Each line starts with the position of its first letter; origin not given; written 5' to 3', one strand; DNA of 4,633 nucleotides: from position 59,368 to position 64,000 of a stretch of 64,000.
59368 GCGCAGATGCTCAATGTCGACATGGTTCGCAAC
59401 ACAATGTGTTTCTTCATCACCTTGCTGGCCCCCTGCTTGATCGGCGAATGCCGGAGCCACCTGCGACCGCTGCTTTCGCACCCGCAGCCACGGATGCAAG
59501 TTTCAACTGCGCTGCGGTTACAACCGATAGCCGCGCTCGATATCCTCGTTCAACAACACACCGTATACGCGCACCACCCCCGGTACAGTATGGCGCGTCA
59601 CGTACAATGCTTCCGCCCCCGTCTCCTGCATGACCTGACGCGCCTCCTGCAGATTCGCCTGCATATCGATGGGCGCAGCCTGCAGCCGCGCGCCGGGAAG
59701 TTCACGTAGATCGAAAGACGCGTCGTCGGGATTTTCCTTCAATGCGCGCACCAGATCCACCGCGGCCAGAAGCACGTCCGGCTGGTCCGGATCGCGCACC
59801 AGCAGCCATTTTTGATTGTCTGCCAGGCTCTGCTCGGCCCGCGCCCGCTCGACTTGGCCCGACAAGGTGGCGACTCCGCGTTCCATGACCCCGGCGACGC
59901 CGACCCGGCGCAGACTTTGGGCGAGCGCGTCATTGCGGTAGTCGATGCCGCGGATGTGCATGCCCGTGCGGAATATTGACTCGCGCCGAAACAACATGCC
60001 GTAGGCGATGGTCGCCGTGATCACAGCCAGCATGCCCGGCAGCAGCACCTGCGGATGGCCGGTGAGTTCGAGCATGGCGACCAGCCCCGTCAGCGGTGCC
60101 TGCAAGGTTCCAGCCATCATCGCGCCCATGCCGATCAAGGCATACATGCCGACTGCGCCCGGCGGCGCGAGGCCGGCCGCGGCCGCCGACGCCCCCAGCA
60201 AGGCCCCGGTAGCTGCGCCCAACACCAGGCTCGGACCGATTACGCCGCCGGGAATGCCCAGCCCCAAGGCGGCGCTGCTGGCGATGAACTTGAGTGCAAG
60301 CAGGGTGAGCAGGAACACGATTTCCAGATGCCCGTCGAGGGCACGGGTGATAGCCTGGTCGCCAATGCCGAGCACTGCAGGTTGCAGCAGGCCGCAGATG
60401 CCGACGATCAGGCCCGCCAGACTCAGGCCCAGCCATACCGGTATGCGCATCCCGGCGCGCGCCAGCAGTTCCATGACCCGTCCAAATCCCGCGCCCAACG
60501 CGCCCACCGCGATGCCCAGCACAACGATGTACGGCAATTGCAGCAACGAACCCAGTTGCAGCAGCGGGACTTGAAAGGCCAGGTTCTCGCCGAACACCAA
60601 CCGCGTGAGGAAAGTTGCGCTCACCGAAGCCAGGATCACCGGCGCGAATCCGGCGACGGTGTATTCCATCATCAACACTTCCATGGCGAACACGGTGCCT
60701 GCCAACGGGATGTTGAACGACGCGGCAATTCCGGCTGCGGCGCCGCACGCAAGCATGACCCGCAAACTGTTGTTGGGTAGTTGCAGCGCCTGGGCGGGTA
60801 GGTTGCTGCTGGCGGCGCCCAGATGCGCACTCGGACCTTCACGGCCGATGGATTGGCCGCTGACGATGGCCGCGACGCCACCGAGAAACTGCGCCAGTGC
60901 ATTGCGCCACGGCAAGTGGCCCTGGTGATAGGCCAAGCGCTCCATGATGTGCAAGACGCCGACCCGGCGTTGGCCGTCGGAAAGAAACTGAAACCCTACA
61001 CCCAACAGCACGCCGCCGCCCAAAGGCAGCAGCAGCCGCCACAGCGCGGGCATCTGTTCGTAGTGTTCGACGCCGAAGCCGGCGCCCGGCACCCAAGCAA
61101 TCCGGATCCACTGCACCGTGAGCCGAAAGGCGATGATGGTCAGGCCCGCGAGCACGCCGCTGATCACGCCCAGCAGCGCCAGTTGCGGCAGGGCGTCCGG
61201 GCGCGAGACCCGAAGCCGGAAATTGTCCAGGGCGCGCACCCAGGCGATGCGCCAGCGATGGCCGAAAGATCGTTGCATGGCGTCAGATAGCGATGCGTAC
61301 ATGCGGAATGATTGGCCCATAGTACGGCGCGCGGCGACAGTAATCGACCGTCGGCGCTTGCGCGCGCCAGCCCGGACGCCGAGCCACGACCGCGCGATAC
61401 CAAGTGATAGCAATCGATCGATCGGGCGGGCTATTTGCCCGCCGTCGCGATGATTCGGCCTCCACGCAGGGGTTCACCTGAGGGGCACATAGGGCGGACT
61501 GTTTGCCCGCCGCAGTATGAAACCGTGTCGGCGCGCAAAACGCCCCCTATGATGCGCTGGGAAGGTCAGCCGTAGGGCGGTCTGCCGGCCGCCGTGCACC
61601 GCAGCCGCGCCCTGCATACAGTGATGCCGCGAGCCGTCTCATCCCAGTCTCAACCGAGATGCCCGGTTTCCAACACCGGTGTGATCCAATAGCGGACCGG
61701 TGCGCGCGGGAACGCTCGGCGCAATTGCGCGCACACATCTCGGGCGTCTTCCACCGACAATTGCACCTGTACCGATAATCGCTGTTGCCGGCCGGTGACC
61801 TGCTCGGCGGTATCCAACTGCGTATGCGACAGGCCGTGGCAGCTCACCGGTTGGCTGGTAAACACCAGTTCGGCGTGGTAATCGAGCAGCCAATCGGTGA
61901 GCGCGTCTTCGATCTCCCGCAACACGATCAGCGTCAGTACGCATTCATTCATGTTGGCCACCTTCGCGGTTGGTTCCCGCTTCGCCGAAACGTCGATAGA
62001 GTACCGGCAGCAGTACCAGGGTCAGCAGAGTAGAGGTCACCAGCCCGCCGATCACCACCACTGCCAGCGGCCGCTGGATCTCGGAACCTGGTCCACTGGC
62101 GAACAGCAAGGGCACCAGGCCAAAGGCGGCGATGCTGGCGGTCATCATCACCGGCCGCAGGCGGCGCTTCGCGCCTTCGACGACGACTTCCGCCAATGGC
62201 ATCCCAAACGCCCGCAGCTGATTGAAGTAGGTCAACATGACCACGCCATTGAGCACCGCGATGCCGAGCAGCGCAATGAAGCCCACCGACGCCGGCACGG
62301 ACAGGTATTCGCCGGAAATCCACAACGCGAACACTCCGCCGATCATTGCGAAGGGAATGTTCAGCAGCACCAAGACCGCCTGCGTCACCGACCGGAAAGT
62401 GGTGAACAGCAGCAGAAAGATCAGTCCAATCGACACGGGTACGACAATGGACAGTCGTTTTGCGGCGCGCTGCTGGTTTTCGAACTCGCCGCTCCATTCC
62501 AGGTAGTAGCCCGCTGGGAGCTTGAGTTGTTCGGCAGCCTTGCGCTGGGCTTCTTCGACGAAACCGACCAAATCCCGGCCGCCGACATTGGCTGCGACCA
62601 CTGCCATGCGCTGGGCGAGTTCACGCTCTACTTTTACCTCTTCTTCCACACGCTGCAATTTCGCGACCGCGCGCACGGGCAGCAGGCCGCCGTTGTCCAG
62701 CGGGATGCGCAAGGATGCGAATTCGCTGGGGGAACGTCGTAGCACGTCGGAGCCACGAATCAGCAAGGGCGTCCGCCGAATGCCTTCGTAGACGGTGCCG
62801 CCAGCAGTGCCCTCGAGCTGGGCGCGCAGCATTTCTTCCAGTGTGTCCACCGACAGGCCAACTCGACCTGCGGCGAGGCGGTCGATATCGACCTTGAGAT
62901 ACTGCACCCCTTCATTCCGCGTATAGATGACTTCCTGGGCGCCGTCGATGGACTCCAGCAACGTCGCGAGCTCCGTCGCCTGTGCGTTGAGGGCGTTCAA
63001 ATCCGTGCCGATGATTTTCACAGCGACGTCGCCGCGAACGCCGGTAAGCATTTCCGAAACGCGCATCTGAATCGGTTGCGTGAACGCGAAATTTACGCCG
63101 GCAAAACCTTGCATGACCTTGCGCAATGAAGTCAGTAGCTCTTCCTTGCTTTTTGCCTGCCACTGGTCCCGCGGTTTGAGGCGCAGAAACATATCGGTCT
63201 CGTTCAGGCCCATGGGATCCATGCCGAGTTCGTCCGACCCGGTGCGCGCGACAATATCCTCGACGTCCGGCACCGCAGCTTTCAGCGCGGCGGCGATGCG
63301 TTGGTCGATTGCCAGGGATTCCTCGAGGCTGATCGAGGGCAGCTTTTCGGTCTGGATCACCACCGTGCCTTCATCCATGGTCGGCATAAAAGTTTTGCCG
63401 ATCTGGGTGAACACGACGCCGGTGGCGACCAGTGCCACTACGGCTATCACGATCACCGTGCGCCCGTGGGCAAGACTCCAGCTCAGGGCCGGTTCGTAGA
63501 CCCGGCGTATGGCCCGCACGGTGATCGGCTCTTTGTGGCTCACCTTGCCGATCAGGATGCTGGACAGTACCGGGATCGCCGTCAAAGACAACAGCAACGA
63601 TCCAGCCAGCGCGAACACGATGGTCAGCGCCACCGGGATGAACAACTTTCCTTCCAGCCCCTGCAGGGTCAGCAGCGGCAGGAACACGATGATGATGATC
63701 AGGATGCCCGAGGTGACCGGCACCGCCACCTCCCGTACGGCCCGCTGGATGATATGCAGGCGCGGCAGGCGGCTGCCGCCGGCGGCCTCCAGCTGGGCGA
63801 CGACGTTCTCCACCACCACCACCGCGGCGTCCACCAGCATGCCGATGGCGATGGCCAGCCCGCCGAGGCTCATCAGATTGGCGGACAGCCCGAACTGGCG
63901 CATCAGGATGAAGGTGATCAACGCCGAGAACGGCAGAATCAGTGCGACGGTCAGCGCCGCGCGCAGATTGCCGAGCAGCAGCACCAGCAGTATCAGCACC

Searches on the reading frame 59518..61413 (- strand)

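Call 82: search_protein_families(library=pfam, proteins=[window:59518-61413:-], max_evalue=0.00001)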
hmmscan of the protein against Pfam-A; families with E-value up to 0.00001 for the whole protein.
window:59518-61413:- (631 aa): 1 family
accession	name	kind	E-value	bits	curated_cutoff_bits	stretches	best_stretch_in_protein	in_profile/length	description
PF00654.25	Voltage_CLC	-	9.3e-81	272.1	24.8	1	137-469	5-343/346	Voltage gated chloride channel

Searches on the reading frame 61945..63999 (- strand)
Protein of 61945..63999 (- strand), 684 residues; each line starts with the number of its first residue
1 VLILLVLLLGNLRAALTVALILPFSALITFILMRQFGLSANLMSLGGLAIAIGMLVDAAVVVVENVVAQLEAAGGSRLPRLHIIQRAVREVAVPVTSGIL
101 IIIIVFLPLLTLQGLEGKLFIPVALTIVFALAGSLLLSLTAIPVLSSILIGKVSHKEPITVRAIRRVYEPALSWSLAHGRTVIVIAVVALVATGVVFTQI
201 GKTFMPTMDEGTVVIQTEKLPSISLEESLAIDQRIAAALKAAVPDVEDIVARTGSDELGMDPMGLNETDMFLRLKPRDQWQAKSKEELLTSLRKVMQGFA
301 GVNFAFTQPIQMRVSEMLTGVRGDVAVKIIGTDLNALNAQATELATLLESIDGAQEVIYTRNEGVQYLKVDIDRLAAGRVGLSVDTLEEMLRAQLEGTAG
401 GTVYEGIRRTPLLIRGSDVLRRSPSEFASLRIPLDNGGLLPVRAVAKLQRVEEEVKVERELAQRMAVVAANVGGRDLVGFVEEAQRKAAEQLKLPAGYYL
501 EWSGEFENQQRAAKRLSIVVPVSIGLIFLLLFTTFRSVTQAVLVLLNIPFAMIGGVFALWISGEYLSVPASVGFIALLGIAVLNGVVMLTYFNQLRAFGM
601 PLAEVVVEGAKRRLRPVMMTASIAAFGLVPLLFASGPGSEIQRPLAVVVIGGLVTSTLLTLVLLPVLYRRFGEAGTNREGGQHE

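Call 82: search_protein_families(library=pfam, proteins=[window:61945-63999:-], max_evalue=0.00001)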
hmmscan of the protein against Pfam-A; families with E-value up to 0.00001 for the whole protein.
window:61945-63999:- (684 aa): 1 family
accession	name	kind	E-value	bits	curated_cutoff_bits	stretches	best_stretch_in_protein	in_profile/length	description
PF00873.25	ACR_tran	-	5.8e-190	633.9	28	1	3-670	346-1019/1021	AcrB/AcrD/AcrF family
